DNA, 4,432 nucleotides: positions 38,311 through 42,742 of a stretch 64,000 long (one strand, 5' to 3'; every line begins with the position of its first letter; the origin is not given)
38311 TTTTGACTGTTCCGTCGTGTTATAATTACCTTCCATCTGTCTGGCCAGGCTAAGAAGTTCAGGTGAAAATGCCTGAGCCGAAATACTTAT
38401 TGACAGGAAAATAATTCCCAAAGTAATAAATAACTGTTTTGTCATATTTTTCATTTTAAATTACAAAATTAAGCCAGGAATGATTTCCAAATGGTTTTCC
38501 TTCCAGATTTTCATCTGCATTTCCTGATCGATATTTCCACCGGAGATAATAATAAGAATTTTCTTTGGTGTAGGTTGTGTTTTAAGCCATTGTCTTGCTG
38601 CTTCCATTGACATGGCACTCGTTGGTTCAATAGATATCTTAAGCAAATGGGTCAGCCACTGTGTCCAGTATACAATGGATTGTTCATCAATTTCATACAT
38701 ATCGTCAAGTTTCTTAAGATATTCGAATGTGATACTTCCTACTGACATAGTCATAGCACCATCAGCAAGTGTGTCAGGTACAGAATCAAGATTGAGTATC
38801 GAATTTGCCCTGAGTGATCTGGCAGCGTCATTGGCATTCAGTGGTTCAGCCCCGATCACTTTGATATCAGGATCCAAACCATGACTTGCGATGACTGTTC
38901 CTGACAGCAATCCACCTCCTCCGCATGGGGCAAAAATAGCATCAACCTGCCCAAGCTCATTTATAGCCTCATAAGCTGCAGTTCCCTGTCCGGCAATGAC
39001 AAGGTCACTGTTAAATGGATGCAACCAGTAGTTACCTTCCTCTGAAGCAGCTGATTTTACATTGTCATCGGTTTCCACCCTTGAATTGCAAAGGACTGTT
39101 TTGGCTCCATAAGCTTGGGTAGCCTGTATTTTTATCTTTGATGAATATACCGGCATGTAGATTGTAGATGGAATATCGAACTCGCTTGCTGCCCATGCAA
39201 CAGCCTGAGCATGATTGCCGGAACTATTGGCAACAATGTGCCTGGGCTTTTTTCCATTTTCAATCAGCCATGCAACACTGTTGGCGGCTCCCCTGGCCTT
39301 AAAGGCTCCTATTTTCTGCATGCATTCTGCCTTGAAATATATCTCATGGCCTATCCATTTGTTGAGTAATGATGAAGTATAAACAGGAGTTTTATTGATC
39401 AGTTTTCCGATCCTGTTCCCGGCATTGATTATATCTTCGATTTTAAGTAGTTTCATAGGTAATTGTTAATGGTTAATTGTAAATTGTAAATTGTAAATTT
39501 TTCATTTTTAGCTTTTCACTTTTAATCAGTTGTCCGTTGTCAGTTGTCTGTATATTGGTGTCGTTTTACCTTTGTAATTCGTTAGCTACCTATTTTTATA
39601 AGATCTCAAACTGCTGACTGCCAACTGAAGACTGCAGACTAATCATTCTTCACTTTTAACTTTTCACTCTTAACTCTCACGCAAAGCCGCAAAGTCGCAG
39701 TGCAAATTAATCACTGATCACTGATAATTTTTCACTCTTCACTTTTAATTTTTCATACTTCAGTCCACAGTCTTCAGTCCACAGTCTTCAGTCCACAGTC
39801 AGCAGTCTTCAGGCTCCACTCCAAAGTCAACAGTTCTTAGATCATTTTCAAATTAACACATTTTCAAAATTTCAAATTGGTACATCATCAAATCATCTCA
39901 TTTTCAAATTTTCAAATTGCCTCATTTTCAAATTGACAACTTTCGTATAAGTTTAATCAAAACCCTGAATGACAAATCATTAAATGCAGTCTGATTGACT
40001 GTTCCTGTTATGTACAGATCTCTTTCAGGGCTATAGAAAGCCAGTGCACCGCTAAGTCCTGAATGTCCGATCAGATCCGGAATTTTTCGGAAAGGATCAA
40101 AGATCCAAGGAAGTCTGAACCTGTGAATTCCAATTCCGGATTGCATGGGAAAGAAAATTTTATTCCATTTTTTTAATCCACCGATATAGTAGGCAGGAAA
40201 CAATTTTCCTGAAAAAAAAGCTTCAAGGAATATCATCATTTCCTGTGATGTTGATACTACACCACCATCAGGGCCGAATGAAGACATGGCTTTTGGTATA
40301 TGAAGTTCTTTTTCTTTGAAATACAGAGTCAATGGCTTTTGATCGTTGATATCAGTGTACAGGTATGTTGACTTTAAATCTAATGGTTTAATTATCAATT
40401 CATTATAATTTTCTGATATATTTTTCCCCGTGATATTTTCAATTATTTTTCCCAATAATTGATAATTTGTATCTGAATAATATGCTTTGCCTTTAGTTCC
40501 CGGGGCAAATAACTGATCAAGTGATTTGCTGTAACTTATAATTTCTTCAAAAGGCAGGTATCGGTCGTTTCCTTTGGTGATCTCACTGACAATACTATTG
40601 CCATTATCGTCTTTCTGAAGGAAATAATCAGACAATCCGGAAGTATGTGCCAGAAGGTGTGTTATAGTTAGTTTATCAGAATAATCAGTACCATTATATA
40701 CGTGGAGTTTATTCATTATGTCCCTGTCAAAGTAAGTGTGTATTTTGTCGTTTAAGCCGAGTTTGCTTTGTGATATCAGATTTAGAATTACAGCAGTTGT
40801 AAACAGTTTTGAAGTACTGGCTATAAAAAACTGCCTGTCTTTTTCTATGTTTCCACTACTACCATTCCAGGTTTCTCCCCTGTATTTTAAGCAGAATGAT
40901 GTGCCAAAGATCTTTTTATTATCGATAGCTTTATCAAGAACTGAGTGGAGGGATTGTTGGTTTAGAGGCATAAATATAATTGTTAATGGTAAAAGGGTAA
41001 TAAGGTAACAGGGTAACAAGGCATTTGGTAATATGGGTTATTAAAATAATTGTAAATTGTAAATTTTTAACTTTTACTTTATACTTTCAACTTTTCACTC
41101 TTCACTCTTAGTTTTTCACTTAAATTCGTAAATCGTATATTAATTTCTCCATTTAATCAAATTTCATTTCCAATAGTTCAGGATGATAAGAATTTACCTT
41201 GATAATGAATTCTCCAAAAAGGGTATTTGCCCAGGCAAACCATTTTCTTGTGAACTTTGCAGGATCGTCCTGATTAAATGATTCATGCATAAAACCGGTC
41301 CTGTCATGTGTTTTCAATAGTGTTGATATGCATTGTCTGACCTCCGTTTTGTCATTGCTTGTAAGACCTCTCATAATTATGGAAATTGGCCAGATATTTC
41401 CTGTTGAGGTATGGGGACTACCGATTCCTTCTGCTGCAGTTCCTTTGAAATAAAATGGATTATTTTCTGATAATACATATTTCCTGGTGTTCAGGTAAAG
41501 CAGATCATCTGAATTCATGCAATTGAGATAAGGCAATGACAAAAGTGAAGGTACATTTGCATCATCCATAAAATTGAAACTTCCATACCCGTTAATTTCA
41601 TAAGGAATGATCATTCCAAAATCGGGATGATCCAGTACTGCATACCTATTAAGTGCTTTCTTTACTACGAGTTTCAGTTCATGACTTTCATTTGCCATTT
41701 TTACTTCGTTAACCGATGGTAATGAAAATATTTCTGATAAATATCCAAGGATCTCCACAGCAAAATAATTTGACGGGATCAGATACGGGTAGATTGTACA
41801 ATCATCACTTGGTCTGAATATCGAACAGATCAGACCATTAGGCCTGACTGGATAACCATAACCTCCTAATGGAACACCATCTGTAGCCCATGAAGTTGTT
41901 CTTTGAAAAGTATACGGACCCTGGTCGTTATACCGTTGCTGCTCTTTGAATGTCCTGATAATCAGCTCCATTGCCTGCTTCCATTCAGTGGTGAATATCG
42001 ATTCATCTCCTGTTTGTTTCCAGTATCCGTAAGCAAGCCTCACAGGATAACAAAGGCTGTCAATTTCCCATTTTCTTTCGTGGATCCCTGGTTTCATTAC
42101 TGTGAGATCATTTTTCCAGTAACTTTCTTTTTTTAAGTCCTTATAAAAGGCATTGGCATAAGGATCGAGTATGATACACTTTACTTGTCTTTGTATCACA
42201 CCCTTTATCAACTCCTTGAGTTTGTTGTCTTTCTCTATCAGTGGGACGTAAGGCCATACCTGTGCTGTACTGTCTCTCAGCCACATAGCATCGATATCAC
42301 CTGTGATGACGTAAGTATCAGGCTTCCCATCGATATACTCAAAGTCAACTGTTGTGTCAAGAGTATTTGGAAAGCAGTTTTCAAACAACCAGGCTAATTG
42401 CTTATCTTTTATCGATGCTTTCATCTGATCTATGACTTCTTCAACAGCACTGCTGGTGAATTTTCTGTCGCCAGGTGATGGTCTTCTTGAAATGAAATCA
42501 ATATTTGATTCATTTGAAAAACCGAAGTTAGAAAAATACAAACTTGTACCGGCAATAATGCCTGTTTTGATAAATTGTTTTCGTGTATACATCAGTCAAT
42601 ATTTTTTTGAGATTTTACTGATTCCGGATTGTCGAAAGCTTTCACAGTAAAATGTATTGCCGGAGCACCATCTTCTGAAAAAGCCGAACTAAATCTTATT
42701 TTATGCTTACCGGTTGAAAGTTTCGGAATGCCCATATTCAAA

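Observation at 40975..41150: Mosaic repeat elements form complete intercistronic spacers that end in a conserved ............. box just upstream of the next ATG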

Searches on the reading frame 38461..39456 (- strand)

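Call 28: search_protein_families(library=pfam, proteins=[window:38461-39456:-], max_evalue=0.00001)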
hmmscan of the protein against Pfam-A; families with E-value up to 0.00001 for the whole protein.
window:38461-39456:- (331 aa): 1 family
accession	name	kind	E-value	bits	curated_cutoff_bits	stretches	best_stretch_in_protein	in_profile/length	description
PF00291.31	PALP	-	1.7e-69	234.8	35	1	19-306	4-295/295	Pyridoxal-phosphate dependent enzyme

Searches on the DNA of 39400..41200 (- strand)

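Call 64: search_rna_families(source=window, start=39400, end=41200, threshold=evalue, max_evalue=1)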
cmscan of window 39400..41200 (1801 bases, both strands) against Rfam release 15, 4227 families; matches with E-value up to 1: 1.
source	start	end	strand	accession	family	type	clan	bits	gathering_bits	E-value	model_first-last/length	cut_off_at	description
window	39837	39875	-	RF01295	SCARNA7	Gene; snRNA; snoRNA; scaRNA;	-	14.1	65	0.89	1-330/330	no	Small Cajal body-specific RNA 7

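Call 65: search_dna_similar(query=window:39454-39930:-, collection=plasmids, mode=distant, max_rows=10)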
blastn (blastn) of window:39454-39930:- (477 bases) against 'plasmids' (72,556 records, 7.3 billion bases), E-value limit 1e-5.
No match.

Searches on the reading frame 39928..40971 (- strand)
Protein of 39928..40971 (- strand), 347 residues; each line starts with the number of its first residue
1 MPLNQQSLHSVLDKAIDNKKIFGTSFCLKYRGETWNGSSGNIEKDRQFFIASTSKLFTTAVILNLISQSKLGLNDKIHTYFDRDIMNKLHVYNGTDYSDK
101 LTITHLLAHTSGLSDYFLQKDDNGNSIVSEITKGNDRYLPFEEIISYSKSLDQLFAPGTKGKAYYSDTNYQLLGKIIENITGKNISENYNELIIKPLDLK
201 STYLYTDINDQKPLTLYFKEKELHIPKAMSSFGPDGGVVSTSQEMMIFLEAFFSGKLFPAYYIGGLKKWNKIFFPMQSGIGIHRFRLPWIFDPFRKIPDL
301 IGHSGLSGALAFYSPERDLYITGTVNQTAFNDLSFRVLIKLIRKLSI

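Call 10: find_encoding_contigs(protein=window:39928-40971:-, flank=10000, max_places=10)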
Protein window:39928-40971:- (347 aa): 10 contigs read that carry it; 9 places shown.
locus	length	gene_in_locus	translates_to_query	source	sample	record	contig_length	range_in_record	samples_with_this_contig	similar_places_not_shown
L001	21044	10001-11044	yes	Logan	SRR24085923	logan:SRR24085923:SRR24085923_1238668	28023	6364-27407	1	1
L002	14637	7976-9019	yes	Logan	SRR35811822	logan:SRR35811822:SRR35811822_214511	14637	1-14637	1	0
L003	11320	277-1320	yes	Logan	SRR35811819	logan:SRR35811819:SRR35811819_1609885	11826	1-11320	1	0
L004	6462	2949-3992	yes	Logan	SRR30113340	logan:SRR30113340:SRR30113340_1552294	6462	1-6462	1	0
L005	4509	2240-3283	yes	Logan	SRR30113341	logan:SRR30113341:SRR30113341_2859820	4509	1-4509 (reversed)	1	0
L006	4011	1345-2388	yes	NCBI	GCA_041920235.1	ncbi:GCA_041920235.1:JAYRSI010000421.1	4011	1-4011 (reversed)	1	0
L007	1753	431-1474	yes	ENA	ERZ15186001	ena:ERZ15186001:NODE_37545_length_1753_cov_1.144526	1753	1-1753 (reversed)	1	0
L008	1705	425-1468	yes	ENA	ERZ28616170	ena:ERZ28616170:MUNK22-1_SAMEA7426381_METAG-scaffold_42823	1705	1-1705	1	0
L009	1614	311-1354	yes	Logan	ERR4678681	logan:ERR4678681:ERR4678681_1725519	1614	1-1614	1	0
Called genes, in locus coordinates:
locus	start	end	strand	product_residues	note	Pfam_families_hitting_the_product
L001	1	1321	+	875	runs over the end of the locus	PF03173:CHB_HEX, PF02838:Glyco_hydro_20b, PF00728:Glyco_hydro_20, PF03174:CHB_HEX_C, PF13287:Fn3_assoc (weak), PF13290:CHB_HEX_C_1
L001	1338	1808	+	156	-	PF00583:Acetyltransf_1, PF13673:Acetyltransf_10, PF13508:Acetyltransf_7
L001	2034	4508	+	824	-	PF02901:PFL-like, PF01228:Gly_radical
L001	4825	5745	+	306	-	PF13353:Fer4_12 (weak), PF13237:Fer4_10 (faint), PF12837:Fer4_6 (faint), PF13484:Fer4_16 (faint), PF00037:Fer4 (weak), PF04055:Radical_SAM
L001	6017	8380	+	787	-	-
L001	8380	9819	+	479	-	PF06824:Glyco_hydro_125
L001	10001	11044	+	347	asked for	PF00144:Beta-lactamase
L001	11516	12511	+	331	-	PF00291:PALP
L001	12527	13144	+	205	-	PF06206:CpeT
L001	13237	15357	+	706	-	PF17874:TPR_MalT (faint), PF00515:TPR_1 (faint), PF07719:TPR_2 (faint), PF10366:Vps39_1 (faint), PF10602:RPN7 (faint), PF13181:TPR_8 (faint), PF13424:TPR_12, PF02518:HATPase_c, +4 more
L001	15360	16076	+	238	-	PF00072:Response_reg, PF04397:LytTR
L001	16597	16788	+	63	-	-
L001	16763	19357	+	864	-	PF00560:LRR_1 (faint), PF12799:LRR_4 (faint), PF13855:LRR_8 (weak), PF23598:LRR_14 (weak), PF13855:LRR_8, PF00028:Cadherin, PF18962:Por_Secre_tail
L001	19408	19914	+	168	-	-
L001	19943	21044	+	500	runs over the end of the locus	PF07602:DUF1565 (faint), PF22842:Pel9A-like_beta_helix (weak), PF13229:Beta_helix (weak)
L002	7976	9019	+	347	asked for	PF00144:Beta-lactamase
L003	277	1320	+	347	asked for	PF00144:Beta-lactamase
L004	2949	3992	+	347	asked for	PF00144:Beta-lactamase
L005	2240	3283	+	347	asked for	PF00144:Beta-lactamase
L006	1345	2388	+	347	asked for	PF00144:Beta-lactamase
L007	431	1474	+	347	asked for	PF00144:Beta-lactamase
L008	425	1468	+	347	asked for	PF00144:Beta-lactamase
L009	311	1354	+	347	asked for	PF00144:Beta-lactamase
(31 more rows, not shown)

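Call 24: find_homologous_proteins(query=window:39928-40971:-, max_evalue=1e-30)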
Query window:39928-40971:- (347 aa): 2080 proteins with E <= 1e-30 among 3698 candidates; the best 120 are listed.
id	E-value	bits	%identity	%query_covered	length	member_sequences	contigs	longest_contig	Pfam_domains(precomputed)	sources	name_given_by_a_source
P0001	1.2e-230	783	100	100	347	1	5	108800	PF00144.30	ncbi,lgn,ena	ncbi:MAG: serine hydrolase domain-containing protein [Deltaproteobacteria bacterium]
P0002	2.8e-204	696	88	99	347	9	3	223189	PF00144.30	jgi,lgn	jgi:D-alanyl-D-alanine carboxypeptidase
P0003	4.5e-204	695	89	99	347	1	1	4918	PF00144.30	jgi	jgi:D-alanyl-D-alanine carboxypeptidase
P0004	3.0e-148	512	66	98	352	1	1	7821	PF00144.30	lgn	-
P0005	9.0e-147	507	63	99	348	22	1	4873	PF13354.13,PF00144.30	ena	-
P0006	1.9e-146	506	64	99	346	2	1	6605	PF00144.30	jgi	-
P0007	7.0e-145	501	63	99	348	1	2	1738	PF00144.30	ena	-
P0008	1.7e-144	499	65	97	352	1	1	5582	PF00144.30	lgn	-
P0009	2.6e-144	499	64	98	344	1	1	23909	PF00144.30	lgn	-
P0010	2.7e-144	499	65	97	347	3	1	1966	PF00144.30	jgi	jgi:D-alanyl-D-alanine carboxypeptidase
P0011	4.9e-144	498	65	99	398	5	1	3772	PF00144.30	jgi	-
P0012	3.1e-143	495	63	98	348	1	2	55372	PF00144.30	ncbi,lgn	-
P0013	7.0e-143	494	63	99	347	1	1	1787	PF00144.30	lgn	-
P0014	7.6e-143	494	64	99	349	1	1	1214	PF00144.30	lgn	-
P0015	1.1e-142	493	64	97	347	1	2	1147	PF00144.30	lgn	-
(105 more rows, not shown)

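Call 25: find_encoding_contigs(protein=P0002, flank=10000, max_places=4)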
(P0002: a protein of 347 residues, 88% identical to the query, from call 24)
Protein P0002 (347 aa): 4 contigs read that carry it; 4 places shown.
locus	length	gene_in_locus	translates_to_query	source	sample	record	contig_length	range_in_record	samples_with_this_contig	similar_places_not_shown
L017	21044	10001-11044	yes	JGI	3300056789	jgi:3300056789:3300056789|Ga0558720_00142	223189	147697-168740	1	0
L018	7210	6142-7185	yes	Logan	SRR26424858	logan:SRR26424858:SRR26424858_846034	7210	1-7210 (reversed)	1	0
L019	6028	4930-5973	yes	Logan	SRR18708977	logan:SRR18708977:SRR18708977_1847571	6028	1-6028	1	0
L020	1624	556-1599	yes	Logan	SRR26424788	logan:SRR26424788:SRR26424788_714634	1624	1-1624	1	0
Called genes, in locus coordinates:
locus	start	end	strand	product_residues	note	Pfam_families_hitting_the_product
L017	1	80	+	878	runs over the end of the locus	-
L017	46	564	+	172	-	PF00583:Acetyltransf_1, PF13673:Acetyltransf_10, PF13508:Acetyltransf_7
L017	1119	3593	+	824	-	PF02901:PFL-like, PF01228:Gly_radical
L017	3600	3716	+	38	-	-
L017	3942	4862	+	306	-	PF13353:Fer4_12 (weak), PF00037:Fer4 (faint), PF13237:Fer4_10 (faint), PF12837:Fer4_6 (weak), PF12838:Fer4_7 (weak), PF13187:Fer4_9 (weak), PF13484:Fer4_16 (faint), PF04055:Radical_SAM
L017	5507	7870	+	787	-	-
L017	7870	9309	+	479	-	PF06824:Glyco_hydro_125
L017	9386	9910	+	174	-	PF00583:Acetyltransf_1, PF13673:Acetyltransf_10, PF13508:Acetyltransf_7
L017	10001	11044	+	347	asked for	PF00144:Beta-lactamase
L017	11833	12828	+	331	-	PF00291:PALP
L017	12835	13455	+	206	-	PF06206:CpeT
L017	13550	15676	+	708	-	PF14938:SNAP (faint), PF24885:TPR_NPHP3 (faint), PF07719:TPR_2 (faint), PF13181:TPR_8 (faint), PF13374:TPR_10 (faint), PF17874:TPR_MalT (faint), PF13424:TPR_12, PF02518:HATPase_c, +4 more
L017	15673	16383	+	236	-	PF00072:Response_reg, PF04397:LytTR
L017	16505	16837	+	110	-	-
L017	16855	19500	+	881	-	PF00560:LRR_1 (faint), PF13855:LRR_8, PF00028:Cadherin, PF18962:Por_Secre_tail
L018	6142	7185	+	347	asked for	PF00144:Beta-lactamase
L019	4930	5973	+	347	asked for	PF00144:Beta-lactamase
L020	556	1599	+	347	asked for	PF00144:Beta-lactamase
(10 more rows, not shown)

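Call 26: find_encoding_contigs(protein=P0003, flank=10000, max_places=3)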
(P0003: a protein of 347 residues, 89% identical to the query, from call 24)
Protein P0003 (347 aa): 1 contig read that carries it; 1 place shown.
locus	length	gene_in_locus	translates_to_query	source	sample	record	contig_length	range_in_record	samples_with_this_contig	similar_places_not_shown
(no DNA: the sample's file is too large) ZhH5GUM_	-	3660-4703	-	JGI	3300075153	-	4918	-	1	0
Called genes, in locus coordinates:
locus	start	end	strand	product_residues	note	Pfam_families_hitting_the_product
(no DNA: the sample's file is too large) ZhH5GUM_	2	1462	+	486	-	?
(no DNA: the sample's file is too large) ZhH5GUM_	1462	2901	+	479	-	PF06824:Glyco_hydro_125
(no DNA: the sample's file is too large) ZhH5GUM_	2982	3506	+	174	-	PF00583:Acetyltransf_1, PF13673:Acetyltransf_10, PF13508:Acetyltransf_7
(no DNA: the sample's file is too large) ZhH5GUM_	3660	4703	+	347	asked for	PF00144:Beta-lactamase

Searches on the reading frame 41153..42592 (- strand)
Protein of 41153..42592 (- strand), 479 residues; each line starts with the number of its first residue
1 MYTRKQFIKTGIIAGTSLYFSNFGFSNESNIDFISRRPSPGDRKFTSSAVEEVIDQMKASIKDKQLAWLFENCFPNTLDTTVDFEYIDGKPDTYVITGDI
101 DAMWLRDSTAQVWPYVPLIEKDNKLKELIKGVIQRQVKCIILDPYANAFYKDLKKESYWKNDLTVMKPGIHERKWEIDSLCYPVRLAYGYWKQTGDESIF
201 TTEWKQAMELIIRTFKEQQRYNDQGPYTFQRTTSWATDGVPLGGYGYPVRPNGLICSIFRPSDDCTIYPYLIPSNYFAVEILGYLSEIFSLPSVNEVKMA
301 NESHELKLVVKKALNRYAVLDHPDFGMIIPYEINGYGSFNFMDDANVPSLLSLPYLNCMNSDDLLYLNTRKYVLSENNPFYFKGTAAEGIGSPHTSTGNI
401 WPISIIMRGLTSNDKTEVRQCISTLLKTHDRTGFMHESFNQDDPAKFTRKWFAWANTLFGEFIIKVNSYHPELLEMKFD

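Call 28: search_protein_families(library=pfam, proteins=[window:41153-42592:-], max_evalue=0.00001)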
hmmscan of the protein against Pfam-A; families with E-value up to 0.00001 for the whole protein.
window:41153-42592:- (479 aa): 1 family
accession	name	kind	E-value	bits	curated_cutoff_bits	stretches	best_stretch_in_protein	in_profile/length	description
PF06824.17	Glyco_hydro_125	-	9.4e-165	548.9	23.4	1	63-464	1-414/414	Metal-independent alpha-mannosidase (GH125)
